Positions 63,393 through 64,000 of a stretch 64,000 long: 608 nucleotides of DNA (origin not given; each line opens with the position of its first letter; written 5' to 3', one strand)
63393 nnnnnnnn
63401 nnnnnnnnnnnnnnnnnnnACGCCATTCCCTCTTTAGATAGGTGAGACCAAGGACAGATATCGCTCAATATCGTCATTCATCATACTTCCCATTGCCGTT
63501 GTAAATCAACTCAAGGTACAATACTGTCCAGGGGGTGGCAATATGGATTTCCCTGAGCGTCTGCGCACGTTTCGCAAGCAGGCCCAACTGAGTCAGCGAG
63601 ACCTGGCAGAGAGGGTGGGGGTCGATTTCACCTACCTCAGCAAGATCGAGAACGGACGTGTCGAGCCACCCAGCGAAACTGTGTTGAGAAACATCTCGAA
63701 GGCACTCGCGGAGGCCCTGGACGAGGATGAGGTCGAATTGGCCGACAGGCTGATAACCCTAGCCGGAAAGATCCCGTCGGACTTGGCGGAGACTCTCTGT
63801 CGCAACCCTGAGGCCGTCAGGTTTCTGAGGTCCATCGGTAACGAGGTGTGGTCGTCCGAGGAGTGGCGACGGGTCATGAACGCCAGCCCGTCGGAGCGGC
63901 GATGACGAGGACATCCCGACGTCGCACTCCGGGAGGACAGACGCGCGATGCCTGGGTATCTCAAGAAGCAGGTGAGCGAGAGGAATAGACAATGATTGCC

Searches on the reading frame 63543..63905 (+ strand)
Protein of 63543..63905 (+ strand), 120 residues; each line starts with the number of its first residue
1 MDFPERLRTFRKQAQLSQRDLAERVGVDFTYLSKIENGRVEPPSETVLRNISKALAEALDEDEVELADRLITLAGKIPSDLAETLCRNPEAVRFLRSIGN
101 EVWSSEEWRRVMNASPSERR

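Call 16: search_protein_families(library=pfam, max_evalue=0.01, proteins=[window:63543-63905:+])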
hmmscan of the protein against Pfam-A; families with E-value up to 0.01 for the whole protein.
window:63543-63905:+ (120 aa): 8 families
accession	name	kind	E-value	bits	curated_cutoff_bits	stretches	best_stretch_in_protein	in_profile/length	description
PF13560.12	HTH_31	-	9.5e-14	51.9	27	1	5-57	4-56/64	Helix-turn-helix domain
PF01381.28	HTH_3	-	3.5e-13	49.8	23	1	7-60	1-53/55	Helix-turn-helix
PF12844.13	HTH_19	-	6e-13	48.9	30.2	1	5-67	2-59/64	Helix-turn-helix domain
PF13413.12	HTH_25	-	1.9e-06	28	24.6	1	6-65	1-61/62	Helix-turn-helix domain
PF13744.12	HTH_37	-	6.4e-05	23.1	27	1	7-55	23-71/80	Helix-turn-helix domain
PF13443.12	HTH_26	-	7.8e-05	23.3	22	1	6-56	1-51/63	Cro/C1-type HTH DNA-binding domain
PF15731.11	MqsA_antitoxin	-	0.0025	18.4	30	1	4-47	71-114/131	Antitoxin component of bacterial toxin-antitoxin system, MqsA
PF13412.12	HTH_24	-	0.0055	16.7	21.9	0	7-27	9-29/48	Winged helix-turn-helix DNA-binding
